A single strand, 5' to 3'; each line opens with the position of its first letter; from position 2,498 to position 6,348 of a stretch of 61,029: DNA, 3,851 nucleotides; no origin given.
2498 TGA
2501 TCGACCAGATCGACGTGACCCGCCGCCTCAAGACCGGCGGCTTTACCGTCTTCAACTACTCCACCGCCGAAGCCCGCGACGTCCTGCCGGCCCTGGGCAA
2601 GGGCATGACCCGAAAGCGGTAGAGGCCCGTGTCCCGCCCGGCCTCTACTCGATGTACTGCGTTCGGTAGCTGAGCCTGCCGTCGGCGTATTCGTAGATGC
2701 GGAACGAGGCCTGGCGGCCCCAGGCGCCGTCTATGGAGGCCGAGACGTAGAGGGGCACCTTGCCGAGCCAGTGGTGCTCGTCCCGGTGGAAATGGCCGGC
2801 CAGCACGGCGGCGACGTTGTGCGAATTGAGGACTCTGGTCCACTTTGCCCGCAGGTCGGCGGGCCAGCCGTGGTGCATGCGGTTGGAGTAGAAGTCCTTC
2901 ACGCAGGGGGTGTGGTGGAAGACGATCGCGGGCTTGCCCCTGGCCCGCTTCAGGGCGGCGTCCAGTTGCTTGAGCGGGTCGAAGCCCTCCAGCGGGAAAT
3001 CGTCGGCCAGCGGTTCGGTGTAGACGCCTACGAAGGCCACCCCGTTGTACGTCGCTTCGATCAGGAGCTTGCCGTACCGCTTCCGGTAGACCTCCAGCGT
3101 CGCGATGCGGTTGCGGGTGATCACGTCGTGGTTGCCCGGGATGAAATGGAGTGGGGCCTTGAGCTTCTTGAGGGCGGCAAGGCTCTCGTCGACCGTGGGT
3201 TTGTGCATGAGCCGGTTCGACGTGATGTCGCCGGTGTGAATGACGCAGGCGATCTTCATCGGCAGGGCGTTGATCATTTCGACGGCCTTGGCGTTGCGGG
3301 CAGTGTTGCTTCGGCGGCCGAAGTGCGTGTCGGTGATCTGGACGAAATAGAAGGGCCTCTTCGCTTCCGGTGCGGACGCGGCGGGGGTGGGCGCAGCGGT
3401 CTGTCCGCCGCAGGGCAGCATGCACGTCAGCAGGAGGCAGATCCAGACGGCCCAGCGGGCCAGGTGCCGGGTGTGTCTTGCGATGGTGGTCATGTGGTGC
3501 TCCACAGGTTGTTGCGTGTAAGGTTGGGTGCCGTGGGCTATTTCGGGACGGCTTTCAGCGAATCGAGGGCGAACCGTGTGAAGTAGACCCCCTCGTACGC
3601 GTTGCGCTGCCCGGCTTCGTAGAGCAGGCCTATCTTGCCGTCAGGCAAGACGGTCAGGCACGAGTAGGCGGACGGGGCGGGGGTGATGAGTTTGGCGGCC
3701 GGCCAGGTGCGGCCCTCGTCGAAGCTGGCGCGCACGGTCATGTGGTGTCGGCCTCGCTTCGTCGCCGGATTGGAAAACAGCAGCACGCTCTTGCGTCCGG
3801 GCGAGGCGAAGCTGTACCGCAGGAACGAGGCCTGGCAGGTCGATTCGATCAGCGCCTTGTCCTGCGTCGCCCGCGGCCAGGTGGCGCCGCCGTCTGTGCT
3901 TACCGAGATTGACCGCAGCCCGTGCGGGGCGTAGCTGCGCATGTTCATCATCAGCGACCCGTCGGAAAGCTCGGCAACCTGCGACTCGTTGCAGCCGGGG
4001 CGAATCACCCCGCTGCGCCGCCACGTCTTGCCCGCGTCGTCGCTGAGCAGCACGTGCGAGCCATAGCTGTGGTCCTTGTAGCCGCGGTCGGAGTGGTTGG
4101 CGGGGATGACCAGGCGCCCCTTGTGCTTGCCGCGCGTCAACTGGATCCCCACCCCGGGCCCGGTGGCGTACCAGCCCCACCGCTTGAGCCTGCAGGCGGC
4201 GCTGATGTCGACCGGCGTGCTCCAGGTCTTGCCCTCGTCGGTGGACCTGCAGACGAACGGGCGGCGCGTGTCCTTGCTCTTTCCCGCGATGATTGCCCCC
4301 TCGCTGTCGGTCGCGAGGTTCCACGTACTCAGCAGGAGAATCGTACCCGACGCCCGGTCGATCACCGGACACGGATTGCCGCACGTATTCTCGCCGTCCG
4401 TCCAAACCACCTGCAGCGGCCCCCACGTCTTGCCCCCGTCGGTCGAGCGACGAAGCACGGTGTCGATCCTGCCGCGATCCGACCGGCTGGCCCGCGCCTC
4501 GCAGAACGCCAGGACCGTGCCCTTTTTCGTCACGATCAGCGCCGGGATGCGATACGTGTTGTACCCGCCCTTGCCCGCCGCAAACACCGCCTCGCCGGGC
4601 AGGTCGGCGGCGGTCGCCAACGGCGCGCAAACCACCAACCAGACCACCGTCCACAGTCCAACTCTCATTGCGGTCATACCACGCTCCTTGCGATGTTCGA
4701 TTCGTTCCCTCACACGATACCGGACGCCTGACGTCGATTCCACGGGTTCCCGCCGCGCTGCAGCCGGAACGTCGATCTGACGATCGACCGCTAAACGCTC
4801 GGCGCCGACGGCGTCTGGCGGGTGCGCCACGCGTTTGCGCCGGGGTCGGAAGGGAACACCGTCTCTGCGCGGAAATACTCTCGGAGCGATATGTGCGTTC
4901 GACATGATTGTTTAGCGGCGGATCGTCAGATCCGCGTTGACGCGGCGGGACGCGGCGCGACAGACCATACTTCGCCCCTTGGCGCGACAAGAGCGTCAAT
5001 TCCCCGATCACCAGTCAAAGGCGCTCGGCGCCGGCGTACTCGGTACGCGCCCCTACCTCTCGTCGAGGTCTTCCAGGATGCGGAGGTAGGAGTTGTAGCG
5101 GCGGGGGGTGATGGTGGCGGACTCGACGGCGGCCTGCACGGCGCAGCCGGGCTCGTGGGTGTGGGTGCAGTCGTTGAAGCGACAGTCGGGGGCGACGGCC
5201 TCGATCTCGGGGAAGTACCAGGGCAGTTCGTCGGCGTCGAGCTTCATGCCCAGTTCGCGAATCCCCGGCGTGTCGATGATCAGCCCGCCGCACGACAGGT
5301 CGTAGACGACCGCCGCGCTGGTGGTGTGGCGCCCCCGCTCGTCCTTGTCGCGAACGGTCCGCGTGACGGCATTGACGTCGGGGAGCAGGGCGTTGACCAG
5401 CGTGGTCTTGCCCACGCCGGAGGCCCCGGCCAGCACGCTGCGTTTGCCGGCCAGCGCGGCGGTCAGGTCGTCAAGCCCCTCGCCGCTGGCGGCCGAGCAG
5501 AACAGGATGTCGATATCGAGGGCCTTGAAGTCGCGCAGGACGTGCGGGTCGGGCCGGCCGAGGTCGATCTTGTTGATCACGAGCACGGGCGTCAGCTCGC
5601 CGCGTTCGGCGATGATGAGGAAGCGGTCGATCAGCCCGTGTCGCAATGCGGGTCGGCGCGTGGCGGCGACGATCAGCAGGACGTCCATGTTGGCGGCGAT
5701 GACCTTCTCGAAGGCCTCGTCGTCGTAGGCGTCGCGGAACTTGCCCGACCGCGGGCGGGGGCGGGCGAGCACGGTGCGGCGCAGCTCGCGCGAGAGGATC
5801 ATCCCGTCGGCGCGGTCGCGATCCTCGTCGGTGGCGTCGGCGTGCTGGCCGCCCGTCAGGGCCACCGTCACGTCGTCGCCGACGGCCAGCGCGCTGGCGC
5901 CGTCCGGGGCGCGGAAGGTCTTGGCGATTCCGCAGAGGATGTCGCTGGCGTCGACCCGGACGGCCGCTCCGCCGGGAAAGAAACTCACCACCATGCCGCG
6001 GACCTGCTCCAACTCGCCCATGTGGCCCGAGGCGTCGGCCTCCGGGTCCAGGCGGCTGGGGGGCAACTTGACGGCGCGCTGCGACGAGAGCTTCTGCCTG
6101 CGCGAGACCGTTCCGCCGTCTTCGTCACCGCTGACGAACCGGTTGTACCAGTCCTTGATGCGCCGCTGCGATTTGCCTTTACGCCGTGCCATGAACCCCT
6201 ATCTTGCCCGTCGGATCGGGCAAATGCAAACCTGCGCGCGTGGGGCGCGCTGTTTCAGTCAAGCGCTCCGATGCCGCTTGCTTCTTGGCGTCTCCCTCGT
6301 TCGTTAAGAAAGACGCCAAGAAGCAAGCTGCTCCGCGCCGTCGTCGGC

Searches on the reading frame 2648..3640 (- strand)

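Call 69: search_protein_families(library=pfam, proteins=[window:2648-3640:-], max_evalue=0.00001)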
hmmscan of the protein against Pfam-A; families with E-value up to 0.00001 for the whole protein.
window:2648-3640:- (331 aa): 2 families
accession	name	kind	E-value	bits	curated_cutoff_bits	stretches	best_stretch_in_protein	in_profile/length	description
PF00149.33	Metallophos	-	5.8e-14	53.4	21.5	1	99-286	3-190/191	Calcineurin-like phosphoesterase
PF12850.12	Metallophos_2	-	1e-07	32.5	27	1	101-297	5-129/154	Calcineurin-like phosphoesterase superfamily domain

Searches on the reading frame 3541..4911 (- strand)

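Call 69: search_protein_families(library=pfam, proteins=[window:3541-4911:-], max_evalue=0.00001)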
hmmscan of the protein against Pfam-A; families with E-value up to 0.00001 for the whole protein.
window:3541-4911:- (457 aa): 4 families
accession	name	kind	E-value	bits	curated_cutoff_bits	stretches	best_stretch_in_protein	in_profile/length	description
PF13088.12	BNR_2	-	4.1e-37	128.5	31.4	1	132-428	2-276/277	BNR repeat-like domain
PF13859.12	BNR_3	-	8.2e-23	81.7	27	1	123-391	2-264/308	BNR repeat-like domain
PF24316.1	Tli3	-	7.5e-12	46.1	27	0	117-166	48-99/129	T6SS Tli3 immunity protein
PF02012.26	BNR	-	1.1e-09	37.2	27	0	155-163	2-10/12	BNR/Asp-box repeat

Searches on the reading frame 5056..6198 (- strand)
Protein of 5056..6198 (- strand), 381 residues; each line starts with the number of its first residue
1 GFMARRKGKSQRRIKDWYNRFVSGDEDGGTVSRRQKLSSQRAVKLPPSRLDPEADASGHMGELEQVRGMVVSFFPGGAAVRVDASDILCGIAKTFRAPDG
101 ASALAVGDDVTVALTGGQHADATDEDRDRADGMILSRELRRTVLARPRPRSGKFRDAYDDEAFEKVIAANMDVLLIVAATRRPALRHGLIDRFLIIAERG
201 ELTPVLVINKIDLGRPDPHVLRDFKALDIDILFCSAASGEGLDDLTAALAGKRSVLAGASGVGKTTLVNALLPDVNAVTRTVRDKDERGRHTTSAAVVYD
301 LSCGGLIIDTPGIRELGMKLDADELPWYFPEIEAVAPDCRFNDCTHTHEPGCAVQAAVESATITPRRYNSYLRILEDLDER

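Call 69: search_protein_families(library=pfam, proteins=[window:5056-6198:-], max_evalue=0.00001)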
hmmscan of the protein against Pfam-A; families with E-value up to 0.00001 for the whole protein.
window:5056-6198:- (381 aa): 1 family
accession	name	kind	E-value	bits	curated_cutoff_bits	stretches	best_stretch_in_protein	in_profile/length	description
PF03193.22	RsgA_GTPase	-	1.3e-46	159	30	1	158-318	12-173/174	RsgA GTPase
